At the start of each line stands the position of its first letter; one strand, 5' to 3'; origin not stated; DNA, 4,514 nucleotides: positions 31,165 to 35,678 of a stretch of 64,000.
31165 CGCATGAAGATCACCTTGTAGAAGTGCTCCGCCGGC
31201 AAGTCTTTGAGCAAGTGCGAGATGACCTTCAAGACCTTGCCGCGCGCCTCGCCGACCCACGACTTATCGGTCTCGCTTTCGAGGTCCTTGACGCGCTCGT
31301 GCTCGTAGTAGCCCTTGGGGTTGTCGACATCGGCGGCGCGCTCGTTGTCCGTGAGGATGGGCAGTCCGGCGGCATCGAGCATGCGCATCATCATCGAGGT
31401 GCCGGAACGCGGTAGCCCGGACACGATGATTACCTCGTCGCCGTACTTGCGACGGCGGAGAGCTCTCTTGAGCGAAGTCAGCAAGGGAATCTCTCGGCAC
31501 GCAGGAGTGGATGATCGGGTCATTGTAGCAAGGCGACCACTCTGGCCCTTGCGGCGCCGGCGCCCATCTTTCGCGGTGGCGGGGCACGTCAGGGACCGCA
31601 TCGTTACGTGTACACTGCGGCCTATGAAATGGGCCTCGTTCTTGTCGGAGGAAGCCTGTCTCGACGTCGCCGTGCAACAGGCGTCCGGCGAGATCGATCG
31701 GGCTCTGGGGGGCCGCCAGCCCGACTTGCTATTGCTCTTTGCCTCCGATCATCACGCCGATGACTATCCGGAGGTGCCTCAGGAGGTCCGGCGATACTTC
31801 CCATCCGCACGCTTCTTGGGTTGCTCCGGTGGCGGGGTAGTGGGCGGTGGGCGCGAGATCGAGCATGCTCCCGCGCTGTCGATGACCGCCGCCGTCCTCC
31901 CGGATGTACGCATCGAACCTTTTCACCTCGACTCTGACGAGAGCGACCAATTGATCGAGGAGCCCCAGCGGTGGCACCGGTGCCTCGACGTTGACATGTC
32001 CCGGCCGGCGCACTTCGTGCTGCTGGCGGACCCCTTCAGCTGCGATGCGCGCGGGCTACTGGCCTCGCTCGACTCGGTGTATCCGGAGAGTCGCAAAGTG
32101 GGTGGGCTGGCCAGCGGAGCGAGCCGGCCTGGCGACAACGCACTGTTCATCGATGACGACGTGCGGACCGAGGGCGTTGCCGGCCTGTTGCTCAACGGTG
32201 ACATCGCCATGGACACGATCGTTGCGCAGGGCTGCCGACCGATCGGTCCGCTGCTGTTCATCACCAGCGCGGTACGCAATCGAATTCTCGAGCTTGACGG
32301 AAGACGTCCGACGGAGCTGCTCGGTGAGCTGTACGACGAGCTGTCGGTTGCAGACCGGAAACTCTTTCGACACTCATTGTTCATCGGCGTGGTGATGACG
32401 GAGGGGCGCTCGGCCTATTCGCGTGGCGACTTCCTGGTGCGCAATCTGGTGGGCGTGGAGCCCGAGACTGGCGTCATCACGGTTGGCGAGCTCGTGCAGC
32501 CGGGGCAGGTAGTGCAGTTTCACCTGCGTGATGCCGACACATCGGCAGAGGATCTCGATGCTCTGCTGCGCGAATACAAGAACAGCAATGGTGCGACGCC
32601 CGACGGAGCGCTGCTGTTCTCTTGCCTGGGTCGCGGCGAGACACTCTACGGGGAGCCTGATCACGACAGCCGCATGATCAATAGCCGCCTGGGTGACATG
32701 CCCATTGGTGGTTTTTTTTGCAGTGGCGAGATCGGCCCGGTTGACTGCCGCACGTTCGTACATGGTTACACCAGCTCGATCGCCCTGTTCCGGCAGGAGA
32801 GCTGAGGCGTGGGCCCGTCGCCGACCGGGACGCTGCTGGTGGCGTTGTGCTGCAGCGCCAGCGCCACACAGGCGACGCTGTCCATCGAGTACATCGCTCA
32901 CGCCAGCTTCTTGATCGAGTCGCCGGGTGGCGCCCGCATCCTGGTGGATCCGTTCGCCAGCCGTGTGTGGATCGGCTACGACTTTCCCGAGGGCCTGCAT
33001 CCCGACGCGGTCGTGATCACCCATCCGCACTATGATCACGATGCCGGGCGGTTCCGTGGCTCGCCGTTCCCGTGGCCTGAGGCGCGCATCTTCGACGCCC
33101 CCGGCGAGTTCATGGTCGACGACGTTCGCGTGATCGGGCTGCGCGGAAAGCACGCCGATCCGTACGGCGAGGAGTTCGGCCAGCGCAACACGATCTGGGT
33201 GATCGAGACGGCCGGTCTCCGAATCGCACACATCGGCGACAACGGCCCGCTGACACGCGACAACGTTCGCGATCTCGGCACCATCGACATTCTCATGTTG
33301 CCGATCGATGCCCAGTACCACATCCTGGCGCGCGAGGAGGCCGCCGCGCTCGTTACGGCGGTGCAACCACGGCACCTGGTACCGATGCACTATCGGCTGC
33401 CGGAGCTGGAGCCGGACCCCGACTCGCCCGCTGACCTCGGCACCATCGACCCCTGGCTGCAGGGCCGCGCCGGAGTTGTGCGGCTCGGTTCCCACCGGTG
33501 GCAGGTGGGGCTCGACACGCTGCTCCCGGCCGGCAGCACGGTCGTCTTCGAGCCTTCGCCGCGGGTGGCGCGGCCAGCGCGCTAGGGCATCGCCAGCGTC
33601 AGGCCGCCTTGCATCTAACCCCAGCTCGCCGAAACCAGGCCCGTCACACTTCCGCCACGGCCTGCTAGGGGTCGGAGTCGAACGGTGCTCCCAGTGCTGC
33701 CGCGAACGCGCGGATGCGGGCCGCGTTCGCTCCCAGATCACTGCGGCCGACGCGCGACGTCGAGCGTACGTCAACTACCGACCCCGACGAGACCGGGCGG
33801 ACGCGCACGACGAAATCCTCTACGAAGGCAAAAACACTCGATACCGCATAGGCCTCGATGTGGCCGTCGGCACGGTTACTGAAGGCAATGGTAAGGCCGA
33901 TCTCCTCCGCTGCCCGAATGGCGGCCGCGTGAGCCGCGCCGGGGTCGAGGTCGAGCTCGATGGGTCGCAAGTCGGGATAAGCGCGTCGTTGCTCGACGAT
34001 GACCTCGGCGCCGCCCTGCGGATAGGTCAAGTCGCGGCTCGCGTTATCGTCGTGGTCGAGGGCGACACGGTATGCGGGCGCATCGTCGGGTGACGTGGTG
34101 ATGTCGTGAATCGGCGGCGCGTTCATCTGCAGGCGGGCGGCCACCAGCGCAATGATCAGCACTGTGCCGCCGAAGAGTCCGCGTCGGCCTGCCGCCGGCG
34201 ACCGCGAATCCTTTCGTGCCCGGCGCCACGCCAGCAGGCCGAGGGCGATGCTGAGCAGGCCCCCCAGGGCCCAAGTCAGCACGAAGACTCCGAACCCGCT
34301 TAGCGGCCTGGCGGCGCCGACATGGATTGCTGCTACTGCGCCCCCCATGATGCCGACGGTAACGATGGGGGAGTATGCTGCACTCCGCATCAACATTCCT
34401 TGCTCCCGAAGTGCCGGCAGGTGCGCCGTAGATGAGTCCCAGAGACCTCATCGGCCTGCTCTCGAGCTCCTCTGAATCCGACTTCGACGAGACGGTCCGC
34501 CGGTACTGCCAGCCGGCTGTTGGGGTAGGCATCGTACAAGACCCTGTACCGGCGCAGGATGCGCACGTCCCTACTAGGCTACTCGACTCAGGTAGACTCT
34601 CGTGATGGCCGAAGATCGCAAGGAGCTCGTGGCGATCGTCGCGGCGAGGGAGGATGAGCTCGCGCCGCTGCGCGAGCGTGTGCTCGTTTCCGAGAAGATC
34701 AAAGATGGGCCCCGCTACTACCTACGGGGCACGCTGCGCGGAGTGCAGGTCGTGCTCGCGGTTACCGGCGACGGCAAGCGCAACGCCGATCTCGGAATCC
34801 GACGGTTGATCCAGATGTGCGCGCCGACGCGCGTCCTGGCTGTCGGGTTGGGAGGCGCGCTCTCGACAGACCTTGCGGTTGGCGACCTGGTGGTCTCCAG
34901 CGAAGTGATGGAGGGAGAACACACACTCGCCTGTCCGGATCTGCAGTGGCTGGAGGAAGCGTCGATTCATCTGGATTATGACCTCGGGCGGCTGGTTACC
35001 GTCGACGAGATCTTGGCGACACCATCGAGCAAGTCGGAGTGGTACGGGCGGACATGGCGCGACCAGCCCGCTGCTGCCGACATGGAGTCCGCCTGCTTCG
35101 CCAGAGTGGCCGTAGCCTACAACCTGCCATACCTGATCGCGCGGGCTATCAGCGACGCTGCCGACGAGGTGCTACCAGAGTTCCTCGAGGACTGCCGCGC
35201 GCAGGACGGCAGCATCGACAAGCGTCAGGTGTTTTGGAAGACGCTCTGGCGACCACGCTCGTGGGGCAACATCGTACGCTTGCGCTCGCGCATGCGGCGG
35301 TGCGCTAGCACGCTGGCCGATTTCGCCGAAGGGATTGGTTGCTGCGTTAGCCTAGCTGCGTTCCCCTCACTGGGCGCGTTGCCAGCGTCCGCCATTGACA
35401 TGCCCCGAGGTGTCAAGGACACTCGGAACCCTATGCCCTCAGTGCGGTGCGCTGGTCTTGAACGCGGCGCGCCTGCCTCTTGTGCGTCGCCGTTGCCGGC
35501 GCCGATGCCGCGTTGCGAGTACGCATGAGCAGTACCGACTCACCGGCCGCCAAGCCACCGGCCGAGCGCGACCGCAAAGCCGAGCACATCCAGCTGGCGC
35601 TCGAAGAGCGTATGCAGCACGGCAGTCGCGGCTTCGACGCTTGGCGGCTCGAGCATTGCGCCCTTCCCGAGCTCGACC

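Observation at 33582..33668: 87-bp repeat unit whose two CTAG ends provide the stop codons of both convergent flanking genes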

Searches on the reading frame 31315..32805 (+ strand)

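Call 23: search_protein_families(library=pfam, proteins=[window:31315-32805:+], max_evalue=0.01)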
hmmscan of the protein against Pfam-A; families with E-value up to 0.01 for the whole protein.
window:31315-32805:+ (496 aa): 2 families
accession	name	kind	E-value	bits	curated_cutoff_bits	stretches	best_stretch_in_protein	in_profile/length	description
PF08495.15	FIST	-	6.3e-38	131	23.2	1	137-330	1-189/189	FIST N domain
PF10442.14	FIST_C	-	1.7e-28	99.8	28.5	1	341-475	6-131/131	FIST C domain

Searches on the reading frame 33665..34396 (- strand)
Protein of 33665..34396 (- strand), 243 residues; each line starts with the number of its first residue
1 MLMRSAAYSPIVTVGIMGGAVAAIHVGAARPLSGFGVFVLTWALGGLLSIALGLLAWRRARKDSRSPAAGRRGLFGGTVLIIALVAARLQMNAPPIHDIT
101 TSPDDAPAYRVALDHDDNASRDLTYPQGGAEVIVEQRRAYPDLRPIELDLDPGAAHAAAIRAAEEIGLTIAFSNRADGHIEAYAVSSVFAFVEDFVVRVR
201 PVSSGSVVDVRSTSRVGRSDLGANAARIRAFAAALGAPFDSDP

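Call 23: search_protein_families(library=pfam, proteins=[window:33665-34396:-], max_evalue=0.01)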
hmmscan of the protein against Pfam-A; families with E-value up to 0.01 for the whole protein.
window:33665-34396:- (243 aa): 1 family
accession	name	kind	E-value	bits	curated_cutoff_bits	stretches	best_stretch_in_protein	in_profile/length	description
PF07386.16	DUF1499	-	6.9e-21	75.3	22.6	1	117-235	19-114/114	Protein of unknown function (DUF1499)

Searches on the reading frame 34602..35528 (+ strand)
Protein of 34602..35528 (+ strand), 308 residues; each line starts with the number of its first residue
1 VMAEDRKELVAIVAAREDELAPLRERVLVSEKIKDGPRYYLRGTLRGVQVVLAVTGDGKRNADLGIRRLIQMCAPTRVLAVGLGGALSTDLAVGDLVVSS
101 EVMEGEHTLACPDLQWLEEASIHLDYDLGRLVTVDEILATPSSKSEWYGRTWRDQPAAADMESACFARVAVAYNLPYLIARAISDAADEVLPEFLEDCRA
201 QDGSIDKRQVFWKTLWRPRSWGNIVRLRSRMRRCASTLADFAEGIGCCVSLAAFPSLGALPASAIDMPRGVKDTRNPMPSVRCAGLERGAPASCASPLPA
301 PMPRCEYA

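Call 23: search_protein_families(library=pfam, proteins=[window:34602-35528:+], max_evalue=0.01)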
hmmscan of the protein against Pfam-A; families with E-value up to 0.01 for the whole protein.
window:34602-35528:+ (308 aa): 2 families
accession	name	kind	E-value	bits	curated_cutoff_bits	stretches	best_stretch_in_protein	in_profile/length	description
PF01048.26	PNP_UDP_1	-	1.8e-24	86.9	25.1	1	10-191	2-208/233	Phosphorylase superfamily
PF21978.1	SEHBP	-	0.0089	16.2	27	0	227-250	14-37/46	Transcriptional regulator SEHBP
